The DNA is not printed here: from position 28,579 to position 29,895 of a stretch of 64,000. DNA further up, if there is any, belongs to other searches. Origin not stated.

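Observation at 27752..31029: Tightly coupled operon RNase HI / degenerate CYTH / orphan possibly KwaB-like protein / Pif1 helicase: candidate nucleic-acid surveillance or defence module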

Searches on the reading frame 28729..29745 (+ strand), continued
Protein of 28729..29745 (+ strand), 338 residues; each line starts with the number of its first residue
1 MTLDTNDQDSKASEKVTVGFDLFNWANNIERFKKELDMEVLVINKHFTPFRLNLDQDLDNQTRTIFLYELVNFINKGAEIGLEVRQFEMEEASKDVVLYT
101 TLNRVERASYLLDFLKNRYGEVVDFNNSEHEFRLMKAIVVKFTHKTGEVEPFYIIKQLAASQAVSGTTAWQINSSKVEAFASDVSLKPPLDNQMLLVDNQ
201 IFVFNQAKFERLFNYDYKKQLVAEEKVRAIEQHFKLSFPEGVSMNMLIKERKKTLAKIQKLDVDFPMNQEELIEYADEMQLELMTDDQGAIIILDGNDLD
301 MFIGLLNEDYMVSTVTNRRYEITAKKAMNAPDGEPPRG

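Call 23: predict_structure(alignment_id=A1)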
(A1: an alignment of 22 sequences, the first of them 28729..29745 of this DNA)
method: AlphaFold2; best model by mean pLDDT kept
length: 338 residues; sequences in the alignment: 22
mean_pLDDT: 72.2   pTM: 0.61
mean pLDDT of the five models: 72.2, 71.0, 70.7, 70.5, 69.9
residues with pLDDT >= 90: 47; 70-90: 195; 50-70: 18; < 50: 78
segments of 3 or more residues with pLDDT < 50: 1-18, 160-190, 310-338
pLDDT, mean of each block of 10 residues (from residue 1): 32 38 92 91 88 78 85 87 75 73 86 89 84 82 89 81 37 34 31 82 86 75 82 89 83 81 80 83 84 88 76 36 32 41
secondary structure, 60 per line:
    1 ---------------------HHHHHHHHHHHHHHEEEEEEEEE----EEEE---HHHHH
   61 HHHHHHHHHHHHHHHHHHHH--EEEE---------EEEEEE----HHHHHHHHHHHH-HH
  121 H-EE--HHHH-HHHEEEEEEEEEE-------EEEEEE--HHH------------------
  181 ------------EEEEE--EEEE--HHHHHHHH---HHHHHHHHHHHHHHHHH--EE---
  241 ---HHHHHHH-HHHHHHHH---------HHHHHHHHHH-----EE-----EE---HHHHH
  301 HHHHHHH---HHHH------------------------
elements in order: H22-35 E36-44 E49-52 H56-80 E83-86 E96-101 H106-117 H127-130 E135-144 E152-157 E193-197 E200-203 H206-213 H217-233 H244-250 H252-259 H269-278 H296-307 H311-314

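Call 24: search_protein_representatives(alignment_id=A1)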
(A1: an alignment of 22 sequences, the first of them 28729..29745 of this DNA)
Query: 22 sequences, 328 profile positions. Proteins with E-value up to 0.001 (for the whole library): 257; up to 1e-10: 141; up to 1e-30: 53. The best 150 are listed.
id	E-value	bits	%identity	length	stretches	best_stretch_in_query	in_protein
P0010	3.2e-157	539.1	-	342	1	3-328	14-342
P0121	1.2e-105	369.6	-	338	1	3-323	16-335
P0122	2.5e-105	368.5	-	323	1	5-319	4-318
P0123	5.6e-105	367.4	-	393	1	8-323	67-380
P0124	9.0e-99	347.0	-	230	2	219-328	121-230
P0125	8.7e-97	340.5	-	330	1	79-328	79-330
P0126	1.4e-96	339.8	-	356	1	5-320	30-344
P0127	1.7e-94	332.9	-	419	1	3-322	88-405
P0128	1.2e-93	330.2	-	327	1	5-322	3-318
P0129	5.1e-84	298.5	-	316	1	8-319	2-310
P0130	1.1e-80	287.6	-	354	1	9-322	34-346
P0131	5.3e-80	285.3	-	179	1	154-328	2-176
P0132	5.6e-77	275.4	-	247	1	9-236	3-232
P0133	4.3e-76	272.5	-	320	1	7-320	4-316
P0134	5.6e-75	268.8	-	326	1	8-321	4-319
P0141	5.9e-63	229.3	-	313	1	12-319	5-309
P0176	2.5e-29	118.8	-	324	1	12-318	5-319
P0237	2.5e-13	66.2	-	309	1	27-319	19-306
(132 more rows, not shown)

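Call 27: fold_search(model_id=the predicted structure, library=pdb)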
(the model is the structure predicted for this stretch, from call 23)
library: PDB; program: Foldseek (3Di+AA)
matches with E <= 10: 100; with E <= 0.001: 6
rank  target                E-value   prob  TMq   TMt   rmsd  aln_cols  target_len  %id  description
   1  9mrx_D                2.0e-09  1.00  0.40  0.43  15.3       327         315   12  Cryo-EM structure of KwaA-KwaB complex (released 2025-08-06)
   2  9mtn_C                8.6e-09  1.00  0.42  0.46  15.2       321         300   12  Crystal structure of KwaB (released 2025-08-06)
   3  9mtn_B                1.6e-08  1.00  0.40  0.44  15.5       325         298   12  Crystal structure of KwaB (released 2025-08-06)
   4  9mtn_K                1.7e-08  1.00  0.40  0.45  15.5       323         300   11  Crystal structure of KwaB (released 2025-08-06)
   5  9nyu_A                1.9e-08  1.00  0.40  0.43  14.9       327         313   11  Crystal structure of KwaB dimer (released 2025-08-06)
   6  9mtn_A                2.3e-07  1.00  0.40  0.44  16.1       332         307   12  Crystal structure of KwaB (released 2025-08-06)
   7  5igz                  7.3e-01  0.03  0.11  0.12  20.8       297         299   10  Macrolide 2'-phosphotransferase type II - complex with GDP and spiramycin (released 2017-04-26)
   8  6fvu_E                1.0e+00  0.02  0.10  0.12  23.8       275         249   12  26S proteasome, s2 state (released 2018-08-22)
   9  9hld_A                1.0e+00  0.01  0.08  0.07  24.6       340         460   10  TRPML1 in complex with compound 13 (released 2025-06-04)
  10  6kwy_D                1.2e+00  0.02  0.11  0.15  19.5       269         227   12  human PA200-20S complex (released 2020-04-01)
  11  3qkt_B                1.4e+00  0.01  0.10  0.10  19.6       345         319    8  Rad50 ABC-ATPase with adjacent coiled-coil region in complex with AMP-PNP (released 2011-03-30)
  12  9hlb_A                1.4e+00  0.01  0.07  0.06  23.1       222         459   11  TRPML1 in complex with compound 10 (released 2025-06-04)
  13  5z68_B                1.6e+00  0.02  0.12  0.11  18.1       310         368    9  Structure of the recombination mediator protein RecF-ATP in RecFOR pathway (released 2018-04-18)
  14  3t0p_A                1.6e+00  0.01  0.07  0.07  18.3       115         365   11  Crystal structure of a Putative DNA polymerase III beta subunit (EUBREC_0002; ERE_29750) from Eubacterium rectale ATCC (released 2011-08-10)
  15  9e5c_4y               1.6e+00  0.01  0.10  0.06  22.4       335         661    8  Cryo-EM structure of 96 nm repeat of microtubule doublet from T. brucei flagellum (released 2025-03-12)
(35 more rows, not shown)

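Call 28: search_solved_structures(query=A1, max_evalue=10, show_alignments=2)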
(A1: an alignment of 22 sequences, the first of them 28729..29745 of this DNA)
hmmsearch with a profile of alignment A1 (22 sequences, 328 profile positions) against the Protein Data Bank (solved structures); distinct sequences matched with E-value up to 10: 0.

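Call 35: search_protein_families(library=pfam, proteins=[L001:9175-10203:+, L001:7200-7481:+, L005:6990-7439:+, L005:7614-8432:+, L003:5456-5998:+, P0121, P0176, P0237], max_evalue=0.01)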
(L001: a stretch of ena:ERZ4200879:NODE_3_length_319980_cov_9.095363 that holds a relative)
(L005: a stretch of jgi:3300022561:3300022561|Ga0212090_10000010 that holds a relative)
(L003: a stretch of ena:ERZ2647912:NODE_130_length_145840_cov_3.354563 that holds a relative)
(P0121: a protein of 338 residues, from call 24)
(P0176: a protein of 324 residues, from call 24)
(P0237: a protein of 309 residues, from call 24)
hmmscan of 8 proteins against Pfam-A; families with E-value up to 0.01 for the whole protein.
L001:9175-10203:+ (342 aa): 0 families

L001:7200-7481:+ (93 aa): 0 families

L005:6990-7439:+ (149 aa): 0 families

L005:7614-8432:+ (272 aa): 2 families
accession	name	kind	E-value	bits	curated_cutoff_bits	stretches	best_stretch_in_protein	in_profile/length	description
PF07963.17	N_methyl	-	5e-06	26.3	21.2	1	9-31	4-26/27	Prokaryotic N-terminal methylation motif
PF25686.1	Betaherpes_U91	-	0.0028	17.6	27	1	6-58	7-56/157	Betaherpesvirus U91 protein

L003:5456-5998:+ (180 aa): 1 family
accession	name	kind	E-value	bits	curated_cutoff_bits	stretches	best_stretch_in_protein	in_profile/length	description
PF01928.26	CYTH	-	0.0074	16.6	23.2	1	71-163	66-169/179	CYTH domain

P0121 (338 aa): 1 family
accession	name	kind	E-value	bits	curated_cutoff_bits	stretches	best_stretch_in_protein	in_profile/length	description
PF16162.10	KwaB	-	3.5e-11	43.9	26.3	1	138-318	3-186/186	Kiwa protein KwaB-like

P0176 (324 aa): 1 family
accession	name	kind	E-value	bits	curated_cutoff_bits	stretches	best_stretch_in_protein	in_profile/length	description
PF16162.10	KwaB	-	2.9e-11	44.2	26.3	1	131-307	10-186/186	Kiwa protein KwaB-like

P0237 (309 aa): 1 family
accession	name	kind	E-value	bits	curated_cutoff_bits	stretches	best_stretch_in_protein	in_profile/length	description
PF16162.10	KwaB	-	2.4e-21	77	26.3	1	110-293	2-186/186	Kiwa protein KwaB-like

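Call 37: search_solved_structures(query=P0237, max_evalue=1, show_alignments=1)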
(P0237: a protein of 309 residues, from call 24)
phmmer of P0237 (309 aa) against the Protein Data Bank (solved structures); distinct sequences matched with E-value up to 1: 2.
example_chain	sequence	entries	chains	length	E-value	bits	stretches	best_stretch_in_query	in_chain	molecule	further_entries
9o0i_H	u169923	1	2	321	1.2e-08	38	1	3-306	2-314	Kiwa protein KwaB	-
9mrx_K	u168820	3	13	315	2e-08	37.2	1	3-306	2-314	Kiwa protein KwaB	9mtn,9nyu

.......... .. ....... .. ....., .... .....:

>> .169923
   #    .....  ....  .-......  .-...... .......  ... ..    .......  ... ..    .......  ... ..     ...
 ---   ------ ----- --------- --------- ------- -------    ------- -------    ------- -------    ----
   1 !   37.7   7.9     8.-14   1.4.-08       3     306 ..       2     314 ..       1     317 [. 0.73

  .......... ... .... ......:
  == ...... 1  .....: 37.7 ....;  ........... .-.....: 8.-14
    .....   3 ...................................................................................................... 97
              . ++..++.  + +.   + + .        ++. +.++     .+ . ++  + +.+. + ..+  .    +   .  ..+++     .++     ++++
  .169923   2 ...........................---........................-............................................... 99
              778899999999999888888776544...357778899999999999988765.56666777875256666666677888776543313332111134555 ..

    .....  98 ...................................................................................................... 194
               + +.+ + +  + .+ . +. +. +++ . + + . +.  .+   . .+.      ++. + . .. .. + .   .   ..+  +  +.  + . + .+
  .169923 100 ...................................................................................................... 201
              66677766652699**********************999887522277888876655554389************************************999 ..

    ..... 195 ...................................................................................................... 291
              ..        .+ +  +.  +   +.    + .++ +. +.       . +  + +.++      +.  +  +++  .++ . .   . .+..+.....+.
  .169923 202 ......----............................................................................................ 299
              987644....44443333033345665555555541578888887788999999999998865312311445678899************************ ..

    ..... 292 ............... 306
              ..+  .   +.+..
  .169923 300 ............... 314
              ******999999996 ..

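Call 38: find_related_loci(query=A1, collection=viral_contigs, flank=8000)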
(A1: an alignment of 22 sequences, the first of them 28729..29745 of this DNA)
Query A1 (338 aa) in viral_contigs; peptide patterns used: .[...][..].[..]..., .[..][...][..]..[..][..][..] (x = any residue, [..] = any of these).
121 stretches matched a pattern; 1 encode a relative of the query (tblastn E <= 1e-3); 1 distinct loci.
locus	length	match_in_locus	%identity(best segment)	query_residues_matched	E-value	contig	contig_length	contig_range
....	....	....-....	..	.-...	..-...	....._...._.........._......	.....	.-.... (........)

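Call 46: find_homologous_proteins(query=P0141, max_evalue=0.001)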
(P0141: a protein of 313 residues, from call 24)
Query P0141 (313 aa): 66 proteins with E <= 0.001 among 2421 candidates.
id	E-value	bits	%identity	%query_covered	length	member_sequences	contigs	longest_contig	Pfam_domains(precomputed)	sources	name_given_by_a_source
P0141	1.2e-198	676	100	100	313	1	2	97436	PF16162.11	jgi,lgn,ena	-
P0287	1.7e-57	213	37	97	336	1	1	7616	PF16162.11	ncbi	-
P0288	3.3e-57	212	38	98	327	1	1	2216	PF16162.11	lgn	-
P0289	3.3e-56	209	34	99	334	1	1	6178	PF16162.11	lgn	-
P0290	4.1e-56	208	35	98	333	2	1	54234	PF16162.11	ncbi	-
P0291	8.8e-56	207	34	99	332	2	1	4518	PF16162.11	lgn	-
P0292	3.0e-55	205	34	99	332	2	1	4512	PF16162.11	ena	-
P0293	5.4e-55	205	34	99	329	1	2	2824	PF16162.11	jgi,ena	-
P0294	7.6e-55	204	37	97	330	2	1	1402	PF16162.11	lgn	-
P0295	4.6e-54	202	34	97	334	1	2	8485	PF16162.11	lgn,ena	-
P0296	5.5e-54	201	34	97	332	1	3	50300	PF16162.11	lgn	-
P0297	6.3e-54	201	34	97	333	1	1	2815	PF16162.11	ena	-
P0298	7.3e-54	201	35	97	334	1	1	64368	PF16162.11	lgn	-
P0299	7.6e-54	201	34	100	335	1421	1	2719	PF16162.11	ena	-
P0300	8.2e-54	201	33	99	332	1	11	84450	PF16162.11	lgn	-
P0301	8.4e-54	201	34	97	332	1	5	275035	PF16162.11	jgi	jgi:hypothetical protein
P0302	8.5e-54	201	34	97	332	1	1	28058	PF16162.11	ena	-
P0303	9.2e-54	201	34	97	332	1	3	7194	PF16162.11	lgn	-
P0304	1.3e-53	200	34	99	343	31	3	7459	PF16162.11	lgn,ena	-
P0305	1.4e-53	200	33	99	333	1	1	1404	PF16162.11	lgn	-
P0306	1.5e-53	200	34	97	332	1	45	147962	PF16162.11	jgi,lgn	jgi:hypothetical protein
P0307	1.5e-53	200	34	97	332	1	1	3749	PF16162.11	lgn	-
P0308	1.5e-53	200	34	97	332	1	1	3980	PF16162.11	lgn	-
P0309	2.0e-53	199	34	97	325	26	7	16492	PF16162.11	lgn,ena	-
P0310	2.4e-53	199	33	97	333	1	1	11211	PF16162.11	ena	-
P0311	3.1e-53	199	34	97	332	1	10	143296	PF16162.11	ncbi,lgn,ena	-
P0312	4.5e-53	198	33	97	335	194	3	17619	PF16162.11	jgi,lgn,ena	-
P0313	7.4e-53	198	33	97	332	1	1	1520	PF16162.11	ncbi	-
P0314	8.7e-53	197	34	99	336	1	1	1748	PF16162.11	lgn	-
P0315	8.9e-53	197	33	97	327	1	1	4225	PF16162.11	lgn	-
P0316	2.2e-52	196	34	97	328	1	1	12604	PF16162.11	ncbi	-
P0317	3.4e-52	195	33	99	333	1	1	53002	PF16162.11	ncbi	-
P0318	3.5e-52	195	34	97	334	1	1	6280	PF16162.11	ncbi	-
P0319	4.9e-52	195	34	97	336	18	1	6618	PF16162.11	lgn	-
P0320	9.2e-52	194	34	99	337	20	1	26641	PF16162.11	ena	-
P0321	1.1e-51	194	33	98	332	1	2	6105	PF16162.11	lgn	-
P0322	1.4e-51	193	34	97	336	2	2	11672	PF16162.11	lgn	-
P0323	1.6e-51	193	35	98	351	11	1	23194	PF16162.11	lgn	-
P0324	1.6e-51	193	33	98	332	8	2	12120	PF16162.11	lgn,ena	-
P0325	1.6e-51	193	33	98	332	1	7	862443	PF16162.11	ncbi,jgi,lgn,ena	ncbi:DUF4868 domain-containing protein [Candidatus Saccharibacteria bacterium oral taxon 955]|jgi:hy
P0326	1.7e-51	193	33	98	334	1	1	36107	PF16162.11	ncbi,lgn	ncbi:MAG: Kiwa anti-phage protein KwaB-like domain-containing protein [Candidatus Saccharimonas sp.]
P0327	1.7e-51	193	33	97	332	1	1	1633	PF16162.11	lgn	-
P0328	1.9e-51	193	34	98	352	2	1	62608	PF16162.11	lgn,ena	-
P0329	2.1e-51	193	34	97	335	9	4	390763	PF16162.11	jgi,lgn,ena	jgi:hypothetical protein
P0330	2.6e-51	192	32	98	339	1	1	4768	PF16162.11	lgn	-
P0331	2.9e-51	192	32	98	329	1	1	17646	PF16162.11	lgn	-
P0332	3.5e-51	192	32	98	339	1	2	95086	PF16162.11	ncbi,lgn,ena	-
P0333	4.2e-51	192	33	98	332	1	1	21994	PF16162.11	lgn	-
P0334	4.3e-51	192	33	97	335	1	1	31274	PF16162.11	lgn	-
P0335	5.3e-51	191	34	98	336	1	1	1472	PF16162.11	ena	-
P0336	5.7e-51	191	33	98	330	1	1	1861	PF16162.11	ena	-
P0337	7.0e-51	191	33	98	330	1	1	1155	PF16162.11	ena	-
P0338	1.5e-50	190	33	97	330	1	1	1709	PF16162.11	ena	-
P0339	1.9e-50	190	33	98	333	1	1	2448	PF16162.11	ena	-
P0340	2.0e-50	190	34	97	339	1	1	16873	PF16162.11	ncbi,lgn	ncbi:MAG: Kiwa anti-phage protein KwaB-like domain-containing protein [Candidatus Saccharimonas sp.]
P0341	2.5e-50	189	33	98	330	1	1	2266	PF16162.11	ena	-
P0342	3.1e-50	189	33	98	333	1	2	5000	PF16162.11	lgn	-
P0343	3.3e-50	189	33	98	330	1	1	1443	PF16162.11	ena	-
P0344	4.2e-50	189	33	98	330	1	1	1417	PF16162.11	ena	-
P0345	5.9e-50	188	32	99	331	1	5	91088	PF16162.11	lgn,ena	-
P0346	6.5e-50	188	33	98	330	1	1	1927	PF16162.11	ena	-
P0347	6.7e-50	188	32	99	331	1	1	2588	PF16162.11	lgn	-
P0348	2.4e-49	186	33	98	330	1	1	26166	PF16162.11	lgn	-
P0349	2.6e-49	186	32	98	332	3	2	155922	PF16162.11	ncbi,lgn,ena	-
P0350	5.4e-49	185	33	98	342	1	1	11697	PF16162.11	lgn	-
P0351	7.1e-49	185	32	98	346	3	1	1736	PF16162.11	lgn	-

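Call 47: find_encoding_contigs(protein=P0141, flank=7000, max_places=1)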
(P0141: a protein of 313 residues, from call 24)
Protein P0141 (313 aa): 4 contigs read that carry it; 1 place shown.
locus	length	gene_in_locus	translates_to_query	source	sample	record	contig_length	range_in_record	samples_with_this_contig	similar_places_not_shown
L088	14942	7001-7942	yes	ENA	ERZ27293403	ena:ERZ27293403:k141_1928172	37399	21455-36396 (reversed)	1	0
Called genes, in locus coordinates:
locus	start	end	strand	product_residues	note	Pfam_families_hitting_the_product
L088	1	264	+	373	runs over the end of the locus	PF13742:tRNA_anti_2, PF01336:tRNA_anti-codon (weak), PF02601:Exonuc_VII_L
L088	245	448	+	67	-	PF02609:Exonuc_VII_S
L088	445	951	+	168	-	-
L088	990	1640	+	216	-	-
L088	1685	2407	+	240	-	PF02518:HATPase_c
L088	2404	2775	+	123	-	PF00072:Response_reg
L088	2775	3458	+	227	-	PF11967:RecO_N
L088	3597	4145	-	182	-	-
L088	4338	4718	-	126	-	-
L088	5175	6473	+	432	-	PF00587:tRNA-synt_2b, PF03129:HGTP_anticodon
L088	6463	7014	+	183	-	PF28043:KwaA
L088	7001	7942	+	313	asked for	PF16162:KwaB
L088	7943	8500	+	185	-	PF06821:Ser_hydrolase, PF12697:Abhydrolase_6 (weak)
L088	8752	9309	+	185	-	-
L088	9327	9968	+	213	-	PF03575:Peptidase_S51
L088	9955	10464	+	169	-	PF06414:Zeta_toxin, PF07931:CPT (weak), PF13238:AAA_18 (weak), PF13671:AAA_33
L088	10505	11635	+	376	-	-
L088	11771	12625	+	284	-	-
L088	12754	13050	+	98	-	-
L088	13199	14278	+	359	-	PF16162:KwaB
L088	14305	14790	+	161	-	PF00293:NUDIX, PF14815:NUDIX_4 (weak)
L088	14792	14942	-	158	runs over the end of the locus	-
